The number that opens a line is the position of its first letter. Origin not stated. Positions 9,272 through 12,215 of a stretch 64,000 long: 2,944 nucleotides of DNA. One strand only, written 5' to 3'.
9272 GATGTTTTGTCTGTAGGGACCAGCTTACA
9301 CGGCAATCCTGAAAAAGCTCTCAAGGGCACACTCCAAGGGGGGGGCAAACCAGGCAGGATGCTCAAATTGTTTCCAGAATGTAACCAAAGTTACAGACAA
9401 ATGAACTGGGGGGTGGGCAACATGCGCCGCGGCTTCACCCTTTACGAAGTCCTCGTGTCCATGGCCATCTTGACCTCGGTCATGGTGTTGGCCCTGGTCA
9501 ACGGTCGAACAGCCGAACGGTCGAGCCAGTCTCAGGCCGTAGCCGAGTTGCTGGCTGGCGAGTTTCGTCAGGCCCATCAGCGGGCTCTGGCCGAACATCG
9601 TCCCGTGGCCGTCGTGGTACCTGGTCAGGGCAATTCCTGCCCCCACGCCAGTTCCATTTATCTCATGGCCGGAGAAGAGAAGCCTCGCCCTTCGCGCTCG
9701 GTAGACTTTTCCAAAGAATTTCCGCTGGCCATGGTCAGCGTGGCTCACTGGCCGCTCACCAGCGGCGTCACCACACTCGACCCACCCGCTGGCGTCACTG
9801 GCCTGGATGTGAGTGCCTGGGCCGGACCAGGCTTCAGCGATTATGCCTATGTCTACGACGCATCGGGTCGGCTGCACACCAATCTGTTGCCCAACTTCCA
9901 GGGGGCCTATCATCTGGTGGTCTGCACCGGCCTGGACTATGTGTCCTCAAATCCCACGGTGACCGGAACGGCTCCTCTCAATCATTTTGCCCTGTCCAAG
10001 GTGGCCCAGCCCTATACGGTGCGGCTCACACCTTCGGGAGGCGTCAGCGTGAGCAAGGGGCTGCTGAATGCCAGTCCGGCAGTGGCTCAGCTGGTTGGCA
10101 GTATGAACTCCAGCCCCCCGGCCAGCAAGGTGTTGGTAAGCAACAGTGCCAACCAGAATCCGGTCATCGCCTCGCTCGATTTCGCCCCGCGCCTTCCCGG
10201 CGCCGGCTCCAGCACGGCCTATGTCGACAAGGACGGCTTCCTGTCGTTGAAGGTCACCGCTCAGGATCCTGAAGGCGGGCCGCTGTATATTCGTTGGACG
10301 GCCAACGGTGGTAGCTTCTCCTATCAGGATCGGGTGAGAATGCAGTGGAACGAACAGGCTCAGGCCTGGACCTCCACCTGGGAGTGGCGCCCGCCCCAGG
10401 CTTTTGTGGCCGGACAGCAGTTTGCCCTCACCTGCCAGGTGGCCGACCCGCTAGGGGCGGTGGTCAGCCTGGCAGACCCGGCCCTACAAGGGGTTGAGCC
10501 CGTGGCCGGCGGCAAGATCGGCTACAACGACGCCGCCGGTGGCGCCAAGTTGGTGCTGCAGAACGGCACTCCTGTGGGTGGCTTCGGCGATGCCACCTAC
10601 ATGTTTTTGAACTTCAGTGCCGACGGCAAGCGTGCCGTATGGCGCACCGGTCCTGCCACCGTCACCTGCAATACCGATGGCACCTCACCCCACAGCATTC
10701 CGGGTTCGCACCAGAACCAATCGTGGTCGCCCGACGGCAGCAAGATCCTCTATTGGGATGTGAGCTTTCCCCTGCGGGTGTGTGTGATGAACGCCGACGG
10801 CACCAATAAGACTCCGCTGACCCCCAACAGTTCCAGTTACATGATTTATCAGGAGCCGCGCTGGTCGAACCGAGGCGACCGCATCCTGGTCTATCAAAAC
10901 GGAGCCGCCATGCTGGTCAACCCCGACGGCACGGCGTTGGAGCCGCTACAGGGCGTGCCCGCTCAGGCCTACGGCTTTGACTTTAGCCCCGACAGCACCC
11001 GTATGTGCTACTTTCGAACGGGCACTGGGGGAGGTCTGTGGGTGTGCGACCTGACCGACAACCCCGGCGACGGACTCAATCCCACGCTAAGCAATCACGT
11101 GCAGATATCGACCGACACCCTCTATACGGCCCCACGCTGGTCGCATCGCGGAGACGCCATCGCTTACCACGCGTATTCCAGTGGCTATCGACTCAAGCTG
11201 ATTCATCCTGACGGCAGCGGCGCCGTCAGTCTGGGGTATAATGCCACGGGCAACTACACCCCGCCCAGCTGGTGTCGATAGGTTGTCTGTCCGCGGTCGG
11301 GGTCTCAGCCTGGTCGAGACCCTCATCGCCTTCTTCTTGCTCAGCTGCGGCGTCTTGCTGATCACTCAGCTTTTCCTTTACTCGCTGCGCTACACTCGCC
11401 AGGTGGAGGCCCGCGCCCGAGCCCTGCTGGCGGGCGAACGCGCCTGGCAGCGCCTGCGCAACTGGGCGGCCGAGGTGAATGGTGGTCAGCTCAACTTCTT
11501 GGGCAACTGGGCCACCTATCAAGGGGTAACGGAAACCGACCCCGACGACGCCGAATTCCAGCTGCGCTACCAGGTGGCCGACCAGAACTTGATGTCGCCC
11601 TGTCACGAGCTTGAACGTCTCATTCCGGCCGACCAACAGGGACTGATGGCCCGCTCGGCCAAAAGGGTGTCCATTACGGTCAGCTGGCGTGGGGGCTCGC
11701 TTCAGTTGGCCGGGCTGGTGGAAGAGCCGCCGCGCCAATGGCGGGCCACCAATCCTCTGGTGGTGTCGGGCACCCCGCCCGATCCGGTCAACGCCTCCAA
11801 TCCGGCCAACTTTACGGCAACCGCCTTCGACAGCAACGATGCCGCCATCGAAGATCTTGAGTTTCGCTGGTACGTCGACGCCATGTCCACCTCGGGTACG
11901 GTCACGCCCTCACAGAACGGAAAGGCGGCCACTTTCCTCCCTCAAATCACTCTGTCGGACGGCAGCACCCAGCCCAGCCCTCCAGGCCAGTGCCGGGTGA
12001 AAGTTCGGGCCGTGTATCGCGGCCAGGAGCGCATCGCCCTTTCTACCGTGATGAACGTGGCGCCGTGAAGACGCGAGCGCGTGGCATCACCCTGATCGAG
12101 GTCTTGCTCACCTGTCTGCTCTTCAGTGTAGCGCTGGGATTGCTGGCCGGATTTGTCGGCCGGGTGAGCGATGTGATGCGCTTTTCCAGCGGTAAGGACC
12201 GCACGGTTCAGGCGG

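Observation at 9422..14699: Translationally coupled four-gene pseudopilin operon led by a 619-aa pseudopilin with a beta-propeller, next to a lone GspF/PilC platform gene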

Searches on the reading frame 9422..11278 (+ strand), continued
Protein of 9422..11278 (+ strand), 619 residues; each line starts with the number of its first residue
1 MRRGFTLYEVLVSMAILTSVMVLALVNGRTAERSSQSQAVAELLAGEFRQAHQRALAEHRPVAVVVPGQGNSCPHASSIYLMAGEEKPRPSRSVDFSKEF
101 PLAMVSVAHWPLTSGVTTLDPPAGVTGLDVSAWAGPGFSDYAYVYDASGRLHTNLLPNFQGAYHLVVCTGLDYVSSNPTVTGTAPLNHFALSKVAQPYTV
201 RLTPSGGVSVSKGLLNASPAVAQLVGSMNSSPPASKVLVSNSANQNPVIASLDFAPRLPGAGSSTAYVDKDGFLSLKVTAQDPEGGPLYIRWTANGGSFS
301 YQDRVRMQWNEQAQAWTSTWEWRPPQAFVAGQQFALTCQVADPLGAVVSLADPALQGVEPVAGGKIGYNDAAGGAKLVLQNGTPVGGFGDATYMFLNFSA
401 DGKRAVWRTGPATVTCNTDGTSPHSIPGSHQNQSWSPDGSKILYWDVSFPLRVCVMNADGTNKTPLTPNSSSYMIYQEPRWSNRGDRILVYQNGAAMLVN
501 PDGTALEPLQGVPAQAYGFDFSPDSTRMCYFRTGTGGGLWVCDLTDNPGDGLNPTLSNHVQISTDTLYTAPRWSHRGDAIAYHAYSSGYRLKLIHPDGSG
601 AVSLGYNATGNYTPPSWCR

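Call 24: find_encoding_contigs(protein=P0018, flank=10000, max_places=1)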
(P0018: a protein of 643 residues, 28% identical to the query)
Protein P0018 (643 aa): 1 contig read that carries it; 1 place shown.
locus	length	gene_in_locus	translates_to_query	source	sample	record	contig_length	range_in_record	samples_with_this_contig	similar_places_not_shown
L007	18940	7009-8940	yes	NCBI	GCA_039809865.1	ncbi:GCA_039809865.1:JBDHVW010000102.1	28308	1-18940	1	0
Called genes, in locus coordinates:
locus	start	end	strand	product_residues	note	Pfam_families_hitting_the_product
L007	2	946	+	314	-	?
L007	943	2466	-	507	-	PF01564:Spermine_synth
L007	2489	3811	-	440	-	-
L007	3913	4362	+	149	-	-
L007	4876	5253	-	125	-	-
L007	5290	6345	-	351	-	-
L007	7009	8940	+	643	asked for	PF07963:N_methyl (weak), PF26549:Tricorn_N, PF07676:PD40, PF26549:Tricorn_N (weak)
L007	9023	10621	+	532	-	-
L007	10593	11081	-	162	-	-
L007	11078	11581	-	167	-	-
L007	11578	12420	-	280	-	-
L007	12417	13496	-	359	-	PF00482:T2SSF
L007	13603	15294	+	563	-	-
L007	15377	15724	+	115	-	-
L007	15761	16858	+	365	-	-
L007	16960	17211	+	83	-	-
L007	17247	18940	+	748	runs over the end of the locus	PF00072:Response_reg, PF03704:BTAD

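Call 26: find_encoding_contigs(protein=P0010, flank=10000, max_places=1)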
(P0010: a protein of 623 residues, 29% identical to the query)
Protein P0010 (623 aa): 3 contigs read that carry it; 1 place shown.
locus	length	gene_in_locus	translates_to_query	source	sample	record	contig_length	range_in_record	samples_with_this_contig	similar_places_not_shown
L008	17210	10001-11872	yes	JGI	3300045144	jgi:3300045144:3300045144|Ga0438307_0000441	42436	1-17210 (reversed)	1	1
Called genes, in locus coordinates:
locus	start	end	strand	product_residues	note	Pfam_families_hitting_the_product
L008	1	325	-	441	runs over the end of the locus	PF07690:MFS_1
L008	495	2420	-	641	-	PF03415:Peptidase_C11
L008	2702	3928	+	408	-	PF00082:Peptidase_S8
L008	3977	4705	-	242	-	-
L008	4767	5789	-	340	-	PF00069:Pkinase, PF07714:PK_Tyr_Ser-Thr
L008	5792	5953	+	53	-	-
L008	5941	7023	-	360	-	PF20208:ARPP-1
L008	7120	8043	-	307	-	PF04055:Radical_SAM (weak)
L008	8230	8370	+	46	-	-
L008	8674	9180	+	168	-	PF08211:dCMP_cyt_deam_2, PF00383:dCMP_cyt_deam_1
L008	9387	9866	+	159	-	-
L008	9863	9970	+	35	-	PF07963:N_methyl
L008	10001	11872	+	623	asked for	PF00930:DPPIV_N (faint), PF26549:Tricorn_N, PF14583:Pectate_lyase22 (weak), PF26550:Tricorn_2nd (weak), PF07676:PD40 (weak), PF26549:Tricorn_N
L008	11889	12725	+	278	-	-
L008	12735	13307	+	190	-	PF07963:N_methyl (weak)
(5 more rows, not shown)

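Call 27: find_encoding_contigs(protein=P0020, flank=10000, max_places=1)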
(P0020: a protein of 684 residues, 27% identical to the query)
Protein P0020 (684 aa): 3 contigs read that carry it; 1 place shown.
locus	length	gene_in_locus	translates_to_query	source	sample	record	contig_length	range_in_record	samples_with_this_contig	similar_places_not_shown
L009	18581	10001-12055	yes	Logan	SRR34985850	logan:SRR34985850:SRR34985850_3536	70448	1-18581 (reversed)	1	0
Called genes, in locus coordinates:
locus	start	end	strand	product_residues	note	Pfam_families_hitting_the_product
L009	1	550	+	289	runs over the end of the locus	PF00582:Usp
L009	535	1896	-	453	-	-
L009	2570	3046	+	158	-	-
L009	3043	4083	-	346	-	PF00482:T2SSF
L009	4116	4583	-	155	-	-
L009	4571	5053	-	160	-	-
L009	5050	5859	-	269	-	-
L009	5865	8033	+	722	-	PF00072:Response_reg, PF00486:Trans_reg_C (weak), PF03704:BTAD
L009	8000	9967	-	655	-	PF00512:HisKA, PF02518:HATPase_c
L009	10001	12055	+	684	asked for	PF26550:Tricorn_2nd (faint), PF26549:Tricorn_N (faint), PF00930:DPPIV_N (faint), PF07676:PD40 (weak)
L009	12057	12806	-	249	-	PF00106:adh_short, PF08659:KR (weak), PF13561:adh_short_C2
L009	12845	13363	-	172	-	PF12158:DUF3592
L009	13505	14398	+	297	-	PF04828:GFA, PF13302:Acetyltransf_3, PF00583:Acetyltransf_1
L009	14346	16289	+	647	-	PF00069:Pkinase, PF07714:PK_Tyr_Ser-Thr, PF23914:TPR_CcmH_CycH, PF00515:TPR_1 (weak), PF07719:TPR_2 (weak), PF13424:TPR_12 (weak), PF13432:TPR_16, PF13432:TPR_16, +23 more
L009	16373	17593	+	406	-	PF13175:AAA_15 (weak), PF13304:AAA_21, PF13175:AAA_15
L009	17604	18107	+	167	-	-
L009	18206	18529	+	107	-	-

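Call 56: search_protein_families(library=ncbifam, proteins=[L003:7662-9302:+, L003:9462-10001:+, L003:14920-15921:+, L003:5495-6259:-, L003:2436-5483:-, L003:1942-2436:-], max_evalue=0.01)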
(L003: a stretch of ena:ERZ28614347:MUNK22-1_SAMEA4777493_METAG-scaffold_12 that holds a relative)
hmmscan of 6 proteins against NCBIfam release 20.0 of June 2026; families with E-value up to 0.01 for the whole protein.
L003:7662-9302:+ (547 aa): 18 families
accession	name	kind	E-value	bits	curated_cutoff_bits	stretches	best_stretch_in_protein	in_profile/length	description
TIGR02533.1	type_II_gspE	equivalog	3.2e-144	481.2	630.25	1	50-542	2-485/486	type II secretion system ATPase GspE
TIGR02538.1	type_IV_pilB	equivalog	1.1e-137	460.1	675.65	1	34-543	56-562/564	type IV-A pilus assembly ATPase PilB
NF007755.0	PRK10436.1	equivalog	3.3e-112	375.5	617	1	130-544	57-460/465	type II secretion system protein GspE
NF053534.1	T4PilAsmATPsTfpB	equivalog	1.5e-111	373.7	850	1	108-543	151-582/584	type IV pilus assembly ATPase TfpB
NF041000.1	ATPase_ComGA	equivalog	7.7e-74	248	300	1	165-436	2-266/267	competence type IV pilus ATPase ComGA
TIGR01420.1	pilT_fam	subfamily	4.3e-51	174.2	319.1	1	164-438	3-271/343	PilT/PilU family type 4a pilus ATPase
TIGR02525.1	plasmid_TraJ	equivalog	1.4e-26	93.4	368.3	1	258-411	119-268/372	plasmid transfer ATPase TraJ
NF058587.1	archaellum_moto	equivalog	1.9e-22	79.8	550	1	297-416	278-397/527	archaellum flagellar ATPase motor FlaI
TIGR02524.1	dot_icm_DotB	equivalog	5.5e-22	78.4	463.3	1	288-412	128-256/358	Dot/Icm type IV secretion system ATPase DotB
TIGR03819.1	heli_sec_ATPase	hypoth_equivalog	1.2e-16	60.8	373.15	1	195-413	82-298/340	TadA family conjugal transfer-associated ATPase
NF053672.1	bindosome_BasE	exception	7.8e-16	57.9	1000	1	296-413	272-389/512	bindosome assembly system ATPase subunit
TIGR02788.1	VirB11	equivalog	2.6e-14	52.9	249.95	1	292-413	142-263/308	P-type DNA transfer ATPase VirB11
TIGR02782.1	TrbB_P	equivalog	3.5e-14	52.8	304.55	1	294-414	136-254/303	P-type conjugative transfer ATPase TrbB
NF010425.0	PRK13851.1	equivalog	1.3e-11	44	461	1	288-411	156-279/344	type IV secretion system protein VirB11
NF010469.0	PRK13894.1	subfamily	3.4e-11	43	508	1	282-413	138-265/320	conjugal transfer ATPase TrbB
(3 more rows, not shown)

L003:9462-10001:+ (180 aa): 0 families

L003:14920-15921:+ (334 aa): 0 families

L003:5495-6259:- (255 aa): 5 families
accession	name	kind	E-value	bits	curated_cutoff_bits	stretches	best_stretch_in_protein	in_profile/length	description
NF007848.0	PRK10557.1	equivalog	5.1e-05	22.7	120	1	9-70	8-69/192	prepilin peptidase-dependent protein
TIGR01711.1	gspJ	equivalog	5.4e-05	23.1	64.85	1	13-79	2-68/192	type II secretion system minor pseudopilin GspJ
TIGR02532.1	IV_pilin_GFxxxE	domain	0.00016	21.4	16.3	1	12-34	2-24/24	prepilin-type N-terminal cleavage/methylation domain-containing protein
NF041013.1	T4P_ComGE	equivalog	0.00071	19.6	49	1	11-69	3-61/83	competence type IV pilus minor pilin ComGE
NF041002.1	pilin_ComGF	equivalog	0.0021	18.3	80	1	12-73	2-61/139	competence type IV pilus minor pilin ComGF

L003:2436-5483:- (1016 aa): 0 families

L003:1942-2436:- (165 aa): 2 families
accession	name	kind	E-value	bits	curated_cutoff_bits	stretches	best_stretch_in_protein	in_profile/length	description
TIGR02523.1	type_IV_pilV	equivalog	5e-06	27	52.2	1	4-58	2-56/139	type IV pilus modification protein PilV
NF047828.1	T3SSXpsI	equivalog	0.0026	17.8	150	1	3-59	1-57/132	type II secretion system protein XpsI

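Call 63: find_encoding_contigs(protein=P0015, flank=10000, max_places=1)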
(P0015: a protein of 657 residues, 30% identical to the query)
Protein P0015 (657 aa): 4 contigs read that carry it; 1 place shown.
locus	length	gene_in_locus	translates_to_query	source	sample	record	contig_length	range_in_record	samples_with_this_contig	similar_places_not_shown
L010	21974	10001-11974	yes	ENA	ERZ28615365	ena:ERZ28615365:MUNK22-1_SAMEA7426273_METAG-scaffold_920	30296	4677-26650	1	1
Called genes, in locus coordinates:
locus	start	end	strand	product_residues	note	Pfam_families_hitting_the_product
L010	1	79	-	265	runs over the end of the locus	PF23771:DUF7168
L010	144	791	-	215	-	-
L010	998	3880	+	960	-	-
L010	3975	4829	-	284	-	-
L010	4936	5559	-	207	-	-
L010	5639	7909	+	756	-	PF00072:Response_reg, PF00486:Trans_reg_C (faint), PF13181:TPR_8 (faint), PF13428:TPR_14 (faint), PF07719:TPR_2 (faint), PF13174:TPR_6 (faint), PF14559:TPR_19 (faint), PF03704:BTAD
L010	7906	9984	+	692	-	PF13185:GAF_2 (faint), PF00512:HisKA, PF02518:HATPase_c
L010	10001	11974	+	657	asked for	PF07963:N_methyl (weak), PF07676:PD40 (faint), PF26549:Tricorn_N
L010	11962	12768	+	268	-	-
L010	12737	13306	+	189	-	-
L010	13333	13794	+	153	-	-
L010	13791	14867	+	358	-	PF00482:T2SSF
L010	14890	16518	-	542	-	PF01268:FTHFS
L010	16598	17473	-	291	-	-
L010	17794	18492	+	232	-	-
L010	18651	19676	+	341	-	PF07719:TPR_2 (faint), PF13174:TPR_6 (faint), PF13414:TPR_11 (faint), PF13428:TPR_14 (faint), PF13432:TPR_16 (weak), PF14559:TPR_19 (weak)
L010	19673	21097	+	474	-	PF21813:DUF6882, PF13432:TPR_16 (weak)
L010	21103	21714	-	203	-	PF02525:Flavodoxin_2, PF03358:FMN_red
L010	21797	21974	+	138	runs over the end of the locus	PF01638:HxlR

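Call 64: find_encoding_contigs(protein=P0006, flank=10000, max_places=1)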
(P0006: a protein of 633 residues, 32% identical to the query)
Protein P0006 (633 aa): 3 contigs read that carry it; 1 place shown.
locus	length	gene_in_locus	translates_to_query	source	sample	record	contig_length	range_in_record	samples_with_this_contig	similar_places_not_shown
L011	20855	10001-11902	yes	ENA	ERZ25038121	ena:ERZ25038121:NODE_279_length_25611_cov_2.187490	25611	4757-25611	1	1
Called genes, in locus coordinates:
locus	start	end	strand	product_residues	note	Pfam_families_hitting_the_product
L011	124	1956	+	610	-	PF00512:HisKA, PF02518:HATPase_c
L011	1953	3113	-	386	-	PF00482:T2SSF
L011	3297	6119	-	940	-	PF01946:Thi4 (weak), PF00890:FAD_binding_2, PF01266:DAO, PF01494:FAD_binding_3 (faint), PF03486:HI0933_like (faint), PF07992:Pyr_redox_2 (weak), PF13434:Lys_Orn_oxgnase (faint), PF13450:NAD_binding_8 (faint), +1 more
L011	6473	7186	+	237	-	-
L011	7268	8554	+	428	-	PF22148:Fervidolysin_NPro-like (weak), PF00082:Peptidase_S8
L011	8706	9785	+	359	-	PF07592:DDE_Tnp_ISAZ013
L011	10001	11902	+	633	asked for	PF26549:Tricorn_N, PF00930:DPPIV_N (faint), PF26550:Tricorn_2nd (faint), PF07676:PD40, PF26549:Tricorn_N, PF07676:PD40 (weak)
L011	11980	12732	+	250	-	-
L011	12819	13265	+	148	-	-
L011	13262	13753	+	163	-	-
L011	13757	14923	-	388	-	PF00482:T2SSF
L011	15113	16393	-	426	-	-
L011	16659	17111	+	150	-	PF07007:LprI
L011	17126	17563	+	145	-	-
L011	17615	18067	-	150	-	-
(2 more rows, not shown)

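Call 65: find_encoding_contigs(protein=P0013, flank=10000, max_places=1)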
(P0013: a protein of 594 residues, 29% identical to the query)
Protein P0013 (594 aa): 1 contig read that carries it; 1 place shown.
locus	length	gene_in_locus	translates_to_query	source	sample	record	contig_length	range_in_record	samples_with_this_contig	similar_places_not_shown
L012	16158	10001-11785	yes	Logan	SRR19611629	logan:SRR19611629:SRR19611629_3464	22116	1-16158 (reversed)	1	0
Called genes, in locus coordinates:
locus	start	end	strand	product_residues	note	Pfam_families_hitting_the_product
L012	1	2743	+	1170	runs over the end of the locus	PF05359:DUF748 (weak)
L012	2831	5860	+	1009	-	PF10070:DabA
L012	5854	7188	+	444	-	PF00662:Proton_antipo_N, PF00361:Proton_antipo_M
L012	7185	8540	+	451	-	PF00361:Proton_antipo_M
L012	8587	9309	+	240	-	-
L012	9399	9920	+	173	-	-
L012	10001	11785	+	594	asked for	PF12019:GspH (weak), PF23381:Beta-prop_IFT122_1st (faint), PF07676:PD40 (faint)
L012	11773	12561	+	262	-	-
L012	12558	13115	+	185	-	-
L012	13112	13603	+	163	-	-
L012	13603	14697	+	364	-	PF00482:T2SSF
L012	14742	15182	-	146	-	-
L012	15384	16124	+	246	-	-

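Call 79: search_protein_representatives(alignment_id=A1)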
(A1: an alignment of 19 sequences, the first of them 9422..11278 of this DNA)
Query: 19 sequences, 632 profile positions. Proteins with E-value up to 0.001 (for the whole library): 428611; up to 1e-10: 232240; up to 1e-30: 57376. The best 150 are listed.
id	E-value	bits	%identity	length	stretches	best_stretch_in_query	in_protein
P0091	0.0e+00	1064.8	-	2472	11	371-630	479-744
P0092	4.7e-275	930.7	-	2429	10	372-610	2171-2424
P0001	1.4e-232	790.4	-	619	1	1-632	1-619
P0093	1.1e-226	771.0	-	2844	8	369-631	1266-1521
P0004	9.9e-215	731.4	-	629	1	3-632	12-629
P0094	1.3e-212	724.4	-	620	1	1-632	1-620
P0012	1.6e-211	720.8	-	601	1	15-632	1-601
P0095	1.2e-209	714.7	-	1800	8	380-542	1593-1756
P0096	7.3e-207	705.4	-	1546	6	364-631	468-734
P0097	1.9e-203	694.1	-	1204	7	372-531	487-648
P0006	1.5e-199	681.3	-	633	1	12-631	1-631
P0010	1.1e-195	668.5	-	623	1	41-632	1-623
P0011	1.6e-191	654.8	-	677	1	1-626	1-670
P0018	4.0e-191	653.4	-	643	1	1-631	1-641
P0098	1.3e-188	645.2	-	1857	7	369-630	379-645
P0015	1.7e-184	631.5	-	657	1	1-630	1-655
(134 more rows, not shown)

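Call 82: find_related_loci(query=A6, collection=genome_contigs, flank=10000)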
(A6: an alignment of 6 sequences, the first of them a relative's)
Query A6 (625 aa) in genome_contigs; peptide patterns used: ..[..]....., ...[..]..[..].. (x = any residue, [..] = any of these).
314 stretches matched a pattern; 1 encode a relative of the query (tblastn E <= 1e-3); 1 distinct loci.
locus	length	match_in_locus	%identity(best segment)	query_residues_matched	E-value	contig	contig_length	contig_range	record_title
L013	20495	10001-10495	29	447-594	5e-7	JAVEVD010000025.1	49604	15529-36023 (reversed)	MAG: Steroidobacteraceae bacterium isolate BF4_110 NODE_1934_length_49604_cov_8.884391_Biofilm4, whole genome shotgun se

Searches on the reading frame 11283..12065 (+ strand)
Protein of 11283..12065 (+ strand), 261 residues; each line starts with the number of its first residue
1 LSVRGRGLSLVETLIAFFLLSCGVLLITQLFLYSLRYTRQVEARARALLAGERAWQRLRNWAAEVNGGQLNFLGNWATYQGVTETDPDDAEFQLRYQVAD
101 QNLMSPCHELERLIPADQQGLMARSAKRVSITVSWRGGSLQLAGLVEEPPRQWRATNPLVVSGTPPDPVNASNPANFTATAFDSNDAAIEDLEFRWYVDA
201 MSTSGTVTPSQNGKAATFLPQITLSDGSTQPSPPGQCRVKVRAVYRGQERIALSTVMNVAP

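Call 7: search_protein_families(library=pfam, proteins=[window:11283-12065:+], max_evalue=1)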
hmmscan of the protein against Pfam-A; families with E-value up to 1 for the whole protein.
window:11283-12065:+ (261 aa): 1 family
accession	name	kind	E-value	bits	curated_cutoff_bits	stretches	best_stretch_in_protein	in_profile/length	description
PF07963.17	N_methyl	-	0.021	14.8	21.2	1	6-27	5-26/27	Prokaryotic N-terminal methylation motif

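Call 8: search_protein_families(library=ncbifam, proteins=[window:11283-12065:+], max_evalue=1)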
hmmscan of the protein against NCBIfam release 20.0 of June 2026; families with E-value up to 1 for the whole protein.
window:11283-12065:+ (261 aa): 4 families
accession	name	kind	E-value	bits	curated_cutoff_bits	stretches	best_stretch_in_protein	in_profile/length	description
TIGR02523.1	type_IV_pilV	equivalog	1e-07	32.5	52.2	1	6-135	2-138/139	type IV pilus modification protein PilV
TIGR03806.1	chp_HNE_0200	subfamily_domain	0.071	12.3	313.3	1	27-112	68-151/314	SO2930 family diheme c-type cytochrome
NF041013.1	T4P_ComGE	equivalog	0.15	12.2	49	1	6-48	4-46/83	competence type IV pilus minor pilin ComGE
NF047828.1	T3SSXpsI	equivalog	0.17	11.9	150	1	6-49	2-45/132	type II secretion system protein XpsI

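Call 35: search_solved_structures(query=A3, max_evalue=10)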
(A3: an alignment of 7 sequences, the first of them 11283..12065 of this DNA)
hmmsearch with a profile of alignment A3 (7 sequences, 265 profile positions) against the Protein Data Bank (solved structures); distinct sequences matched with E-value up to 10: 5.
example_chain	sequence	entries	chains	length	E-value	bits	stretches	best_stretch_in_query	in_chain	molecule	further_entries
8ceg_A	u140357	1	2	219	0.29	13.6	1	176-247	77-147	CBY1-interacting BAR domain-containing protein 1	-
7y9t_D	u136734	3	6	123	0.32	13.5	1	192-256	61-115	nanobody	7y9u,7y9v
9lab_B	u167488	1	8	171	0.63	12.6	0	5-30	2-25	MSHA major pilin subunit MshA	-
5g23_A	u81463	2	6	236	1.2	11.6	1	6-37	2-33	TYPE-IV LIKE PILIN TTHA1219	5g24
8jh5_C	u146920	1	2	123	1.4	11.4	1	193-256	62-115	nanobody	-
